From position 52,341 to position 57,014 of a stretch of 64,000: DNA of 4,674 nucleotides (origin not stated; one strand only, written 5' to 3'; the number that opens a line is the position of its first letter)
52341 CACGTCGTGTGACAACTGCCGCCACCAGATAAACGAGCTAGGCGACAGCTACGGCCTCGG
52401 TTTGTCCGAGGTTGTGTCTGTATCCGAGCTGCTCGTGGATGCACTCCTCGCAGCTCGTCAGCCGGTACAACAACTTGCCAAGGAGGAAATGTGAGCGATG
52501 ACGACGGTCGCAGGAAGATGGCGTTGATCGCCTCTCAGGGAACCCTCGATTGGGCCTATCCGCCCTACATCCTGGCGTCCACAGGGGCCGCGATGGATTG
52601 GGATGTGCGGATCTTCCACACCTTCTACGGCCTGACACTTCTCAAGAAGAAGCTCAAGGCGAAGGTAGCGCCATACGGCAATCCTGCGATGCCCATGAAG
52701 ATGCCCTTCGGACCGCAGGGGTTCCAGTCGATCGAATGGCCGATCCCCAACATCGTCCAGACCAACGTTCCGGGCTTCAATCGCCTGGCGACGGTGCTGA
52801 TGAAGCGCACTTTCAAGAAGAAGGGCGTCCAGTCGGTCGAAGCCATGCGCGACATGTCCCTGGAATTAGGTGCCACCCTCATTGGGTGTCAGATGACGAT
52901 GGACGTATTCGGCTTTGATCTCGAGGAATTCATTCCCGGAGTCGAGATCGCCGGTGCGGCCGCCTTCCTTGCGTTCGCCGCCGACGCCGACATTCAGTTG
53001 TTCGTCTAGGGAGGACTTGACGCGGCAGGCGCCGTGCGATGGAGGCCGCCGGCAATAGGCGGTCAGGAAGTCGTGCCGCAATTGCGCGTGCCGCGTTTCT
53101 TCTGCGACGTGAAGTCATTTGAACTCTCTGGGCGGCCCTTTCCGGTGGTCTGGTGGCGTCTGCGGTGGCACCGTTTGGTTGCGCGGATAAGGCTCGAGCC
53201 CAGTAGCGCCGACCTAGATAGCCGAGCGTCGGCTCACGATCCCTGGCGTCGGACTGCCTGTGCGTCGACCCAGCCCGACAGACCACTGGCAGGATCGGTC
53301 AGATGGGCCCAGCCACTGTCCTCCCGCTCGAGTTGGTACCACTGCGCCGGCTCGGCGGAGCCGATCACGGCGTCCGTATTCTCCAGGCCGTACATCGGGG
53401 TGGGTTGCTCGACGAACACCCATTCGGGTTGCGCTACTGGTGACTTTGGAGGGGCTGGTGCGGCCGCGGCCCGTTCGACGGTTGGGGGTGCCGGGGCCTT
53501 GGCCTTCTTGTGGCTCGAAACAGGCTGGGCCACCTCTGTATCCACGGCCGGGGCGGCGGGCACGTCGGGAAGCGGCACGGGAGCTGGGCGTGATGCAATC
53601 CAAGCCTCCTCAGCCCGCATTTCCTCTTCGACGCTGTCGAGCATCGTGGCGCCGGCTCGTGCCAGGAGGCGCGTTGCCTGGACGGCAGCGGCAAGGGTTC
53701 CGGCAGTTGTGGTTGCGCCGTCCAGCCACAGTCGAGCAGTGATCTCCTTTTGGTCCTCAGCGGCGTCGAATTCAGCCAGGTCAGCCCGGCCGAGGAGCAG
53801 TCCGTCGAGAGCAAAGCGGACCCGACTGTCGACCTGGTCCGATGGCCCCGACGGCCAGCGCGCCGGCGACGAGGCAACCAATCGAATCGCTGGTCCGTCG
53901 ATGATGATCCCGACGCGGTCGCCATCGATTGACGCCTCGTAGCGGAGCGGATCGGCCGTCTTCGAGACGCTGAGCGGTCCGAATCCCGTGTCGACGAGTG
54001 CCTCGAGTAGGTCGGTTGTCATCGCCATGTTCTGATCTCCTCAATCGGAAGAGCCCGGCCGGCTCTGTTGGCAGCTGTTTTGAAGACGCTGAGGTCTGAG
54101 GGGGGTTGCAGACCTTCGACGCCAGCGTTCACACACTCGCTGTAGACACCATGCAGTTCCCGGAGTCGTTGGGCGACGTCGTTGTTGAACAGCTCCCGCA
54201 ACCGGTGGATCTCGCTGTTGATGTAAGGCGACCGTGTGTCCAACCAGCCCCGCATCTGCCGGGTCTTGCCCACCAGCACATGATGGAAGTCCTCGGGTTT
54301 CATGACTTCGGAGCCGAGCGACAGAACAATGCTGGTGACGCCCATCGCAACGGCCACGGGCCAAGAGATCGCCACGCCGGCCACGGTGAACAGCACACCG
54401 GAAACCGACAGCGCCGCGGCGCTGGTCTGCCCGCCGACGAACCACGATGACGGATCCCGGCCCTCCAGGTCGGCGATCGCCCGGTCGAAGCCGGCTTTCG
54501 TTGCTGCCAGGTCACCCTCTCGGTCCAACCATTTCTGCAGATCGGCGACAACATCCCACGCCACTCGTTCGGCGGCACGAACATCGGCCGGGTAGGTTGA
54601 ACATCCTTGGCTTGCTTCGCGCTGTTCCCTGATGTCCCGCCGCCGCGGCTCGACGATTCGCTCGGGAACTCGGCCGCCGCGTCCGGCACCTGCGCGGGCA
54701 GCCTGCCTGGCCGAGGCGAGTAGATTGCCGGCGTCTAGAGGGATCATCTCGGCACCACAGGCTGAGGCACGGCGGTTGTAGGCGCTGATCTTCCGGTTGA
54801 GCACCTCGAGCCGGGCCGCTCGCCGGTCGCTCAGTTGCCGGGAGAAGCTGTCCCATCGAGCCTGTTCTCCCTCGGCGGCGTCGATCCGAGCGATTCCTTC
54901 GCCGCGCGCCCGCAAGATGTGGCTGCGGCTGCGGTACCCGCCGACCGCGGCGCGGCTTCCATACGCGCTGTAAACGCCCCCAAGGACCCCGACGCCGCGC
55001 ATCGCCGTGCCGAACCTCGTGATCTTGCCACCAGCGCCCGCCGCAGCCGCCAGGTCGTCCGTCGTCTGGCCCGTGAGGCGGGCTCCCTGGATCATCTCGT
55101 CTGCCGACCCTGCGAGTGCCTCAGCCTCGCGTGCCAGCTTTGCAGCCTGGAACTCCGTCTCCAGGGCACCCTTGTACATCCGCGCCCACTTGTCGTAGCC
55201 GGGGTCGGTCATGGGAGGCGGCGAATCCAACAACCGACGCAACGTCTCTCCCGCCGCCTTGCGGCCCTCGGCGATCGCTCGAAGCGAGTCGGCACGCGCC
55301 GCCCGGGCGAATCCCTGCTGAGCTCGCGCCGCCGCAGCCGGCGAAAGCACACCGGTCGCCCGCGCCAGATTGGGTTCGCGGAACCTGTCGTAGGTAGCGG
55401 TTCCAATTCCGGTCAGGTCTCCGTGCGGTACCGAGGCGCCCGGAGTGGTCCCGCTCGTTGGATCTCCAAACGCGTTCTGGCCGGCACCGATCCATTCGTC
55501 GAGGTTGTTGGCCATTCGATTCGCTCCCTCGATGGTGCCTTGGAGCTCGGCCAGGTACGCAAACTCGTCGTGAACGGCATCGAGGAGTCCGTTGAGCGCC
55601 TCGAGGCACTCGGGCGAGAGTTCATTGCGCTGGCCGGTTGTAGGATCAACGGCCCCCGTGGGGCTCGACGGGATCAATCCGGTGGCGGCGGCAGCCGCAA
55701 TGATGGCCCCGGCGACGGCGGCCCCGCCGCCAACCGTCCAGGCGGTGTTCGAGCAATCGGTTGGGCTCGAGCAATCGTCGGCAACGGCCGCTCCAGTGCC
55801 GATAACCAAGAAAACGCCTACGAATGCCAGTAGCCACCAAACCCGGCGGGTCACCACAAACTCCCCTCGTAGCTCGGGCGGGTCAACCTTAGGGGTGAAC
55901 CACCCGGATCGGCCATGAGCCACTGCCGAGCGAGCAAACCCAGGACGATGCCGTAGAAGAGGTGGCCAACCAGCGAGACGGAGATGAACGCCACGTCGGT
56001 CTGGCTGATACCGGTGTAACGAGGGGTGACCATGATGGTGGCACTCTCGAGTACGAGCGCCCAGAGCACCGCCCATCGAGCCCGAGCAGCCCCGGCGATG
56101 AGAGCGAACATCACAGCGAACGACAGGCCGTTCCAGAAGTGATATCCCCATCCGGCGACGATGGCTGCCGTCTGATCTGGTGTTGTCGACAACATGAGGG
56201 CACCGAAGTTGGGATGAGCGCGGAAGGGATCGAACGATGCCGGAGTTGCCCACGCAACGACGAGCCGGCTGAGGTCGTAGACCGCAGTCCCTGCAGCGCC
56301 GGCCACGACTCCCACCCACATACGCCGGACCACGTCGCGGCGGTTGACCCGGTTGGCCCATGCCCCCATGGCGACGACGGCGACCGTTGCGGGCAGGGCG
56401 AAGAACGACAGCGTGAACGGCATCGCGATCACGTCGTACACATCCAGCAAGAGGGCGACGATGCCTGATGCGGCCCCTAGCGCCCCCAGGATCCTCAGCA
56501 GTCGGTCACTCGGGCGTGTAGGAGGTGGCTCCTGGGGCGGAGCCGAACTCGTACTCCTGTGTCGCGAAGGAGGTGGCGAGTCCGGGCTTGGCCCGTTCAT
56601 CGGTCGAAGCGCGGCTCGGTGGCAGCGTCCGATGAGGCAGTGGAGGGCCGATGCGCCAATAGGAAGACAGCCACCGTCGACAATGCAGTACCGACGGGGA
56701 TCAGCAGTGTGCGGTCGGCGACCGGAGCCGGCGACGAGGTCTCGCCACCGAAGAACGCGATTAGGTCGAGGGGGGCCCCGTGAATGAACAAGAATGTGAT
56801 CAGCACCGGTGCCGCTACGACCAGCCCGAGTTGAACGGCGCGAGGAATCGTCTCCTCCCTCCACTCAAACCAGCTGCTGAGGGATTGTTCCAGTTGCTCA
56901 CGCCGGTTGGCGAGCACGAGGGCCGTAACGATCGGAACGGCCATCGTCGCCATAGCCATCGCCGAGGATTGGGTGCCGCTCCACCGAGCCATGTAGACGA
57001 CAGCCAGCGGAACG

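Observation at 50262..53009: TusA / NarI-like heme-b anchor / HdrD-like CCG Fe-S protein / DsrE-like: a candidate membrane-bound sulfur-relay heterodisulfide-reductase-type module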

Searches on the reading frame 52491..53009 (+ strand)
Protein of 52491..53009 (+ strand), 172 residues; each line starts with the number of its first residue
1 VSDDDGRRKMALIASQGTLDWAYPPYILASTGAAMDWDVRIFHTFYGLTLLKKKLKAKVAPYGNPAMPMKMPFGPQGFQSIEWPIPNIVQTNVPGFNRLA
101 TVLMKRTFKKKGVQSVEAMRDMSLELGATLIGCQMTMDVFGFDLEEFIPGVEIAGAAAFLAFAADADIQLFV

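Call 9: search_protein_families(library=pfam, proteins=[window:52491-53009:+], max_evalue=0.01)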
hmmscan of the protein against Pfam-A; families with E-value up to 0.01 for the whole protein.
window:52491-53009:+ (172 aa): 2 families
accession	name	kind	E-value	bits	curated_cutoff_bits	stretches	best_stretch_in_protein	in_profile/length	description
PF13686.11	DrsE_2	-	3.6e-45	154.1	25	1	8-171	3-156/156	DsrE/DsrF/DrsH-like family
PF02635.20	DsrE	-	1.7e-05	25.4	22.7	1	114-167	59-111/116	DsrE/DsrF-like family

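Call 10: search_protein_families(library=ncbifam, proteins=[window:52491-53009:+], max_evalue=0.01)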
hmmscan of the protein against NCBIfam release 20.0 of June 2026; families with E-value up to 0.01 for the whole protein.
window:52491-53009:+ (172 aa): 1 family
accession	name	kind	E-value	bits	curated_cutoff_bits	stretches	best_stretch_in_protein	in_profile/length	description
NF047629.1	SulfCarrDsrE2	equivalog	1.9e-57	193.9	210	1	8-172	4-159/159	sulfur carrier protein DsrE2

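Call 15: search_solved_structures(query=window:52491-53009:+, max_evalue=1, show_alignments=2)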
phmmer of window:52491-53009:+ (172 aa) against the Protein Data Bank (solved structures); distinct sequences matched with E-value up to 1: 4.
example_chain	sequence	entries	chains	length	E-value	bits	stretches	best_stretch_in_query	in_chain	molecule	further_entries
3pnx_A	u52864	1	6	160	1.1e-09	41.4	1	8-172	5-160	Putative sulfurtransferase dsrE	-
2qs7_A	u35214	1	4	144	2.6e-09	40.1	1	5-85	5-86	Uncharacterized protein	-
3mc3_A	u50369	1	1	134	2.8e-06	30.3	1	3-65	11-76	DsrE/DsrF-like family protein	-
1v9c_A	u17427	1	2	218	0.3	13.9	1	72-157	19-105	Precorrin-8x Methyl Mutase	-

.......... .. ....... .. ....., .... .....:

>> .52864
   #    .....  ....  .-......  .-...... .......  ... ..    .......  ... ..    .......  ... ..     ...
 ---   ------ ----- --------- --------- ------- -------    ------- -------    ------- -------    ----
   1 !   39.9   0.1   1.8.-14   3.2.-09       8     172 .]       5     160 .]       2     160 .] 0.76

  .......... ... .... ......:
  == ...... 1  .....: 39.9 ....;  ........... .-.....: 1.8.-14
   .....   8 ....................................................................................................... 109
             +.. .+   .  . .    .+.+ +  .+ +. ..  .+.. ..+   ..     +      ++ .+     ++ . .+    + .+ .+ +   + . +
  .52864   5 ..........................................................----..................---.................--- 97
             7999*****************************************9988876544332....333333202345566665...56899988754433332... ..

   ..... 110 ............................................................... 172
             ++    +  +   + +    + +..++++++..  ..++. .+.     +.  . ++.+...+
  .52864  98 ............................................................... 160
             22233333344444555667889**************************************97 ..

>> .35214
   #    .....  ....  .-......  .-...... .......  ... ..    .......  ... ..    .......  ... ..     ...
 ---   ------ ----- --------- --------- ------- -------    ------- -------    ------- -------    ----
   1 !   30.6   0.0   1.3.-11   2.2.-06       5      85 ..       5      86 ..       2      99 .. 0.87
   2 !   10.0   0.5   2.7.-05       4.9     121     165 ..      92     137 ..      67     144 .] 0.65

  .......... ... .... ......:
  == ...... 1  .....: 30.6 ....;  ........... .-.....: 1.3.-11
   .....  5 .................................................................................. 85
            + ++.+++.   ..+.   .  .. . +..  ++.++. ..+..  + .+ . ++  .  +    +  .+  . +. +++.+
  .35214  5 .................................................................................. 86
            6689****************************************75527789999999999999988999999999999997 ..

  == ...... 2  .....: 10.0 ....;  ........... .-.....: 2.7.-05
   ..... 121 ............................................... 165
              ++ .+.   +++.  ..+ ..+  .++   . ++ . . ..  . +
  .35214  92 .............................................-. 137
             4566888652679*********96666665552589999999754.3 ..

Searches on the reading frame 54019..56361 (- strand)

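Call 9: search_protein_families(library=pfam, proteins=[window:54019-56361:-], max_evalue=0.01)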
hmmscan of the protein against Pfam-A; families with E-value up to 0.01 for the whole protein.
window:54019-56361:- (780 aa): 1 family
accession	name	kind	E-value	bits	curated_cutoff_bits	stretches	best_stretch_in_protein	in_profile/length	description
PF12551.13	PHBC_N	-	0.001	19.3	25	1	322-347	4-29/43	Poly-beta-hydroxybutyrate polymerase N terminal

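Call 10: search_protein_families(library=ncbifam, proteins=[window:54019-56361:-], max_evalue=0.01)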
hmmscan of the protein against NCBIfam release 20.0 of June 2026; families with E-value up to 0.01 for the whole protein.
window:54019-56361:- (780 aa): 0 families

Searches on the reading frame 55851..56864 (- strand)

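Call 40: search_protein_families(library=pfam, proteins=[window:55851-56864:-], max_evalue=0.001)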
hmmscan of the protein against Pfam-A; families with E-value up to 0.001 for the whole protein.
window:55851-56864:- (337 aa): 1 family
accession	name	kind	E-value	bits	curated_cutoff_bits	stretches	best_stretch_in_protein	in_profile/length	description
PF20587.3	DUF6789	-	1.4e-06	28.9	27.1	1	180-312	2-133/144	Family of unknown function (DUF6789)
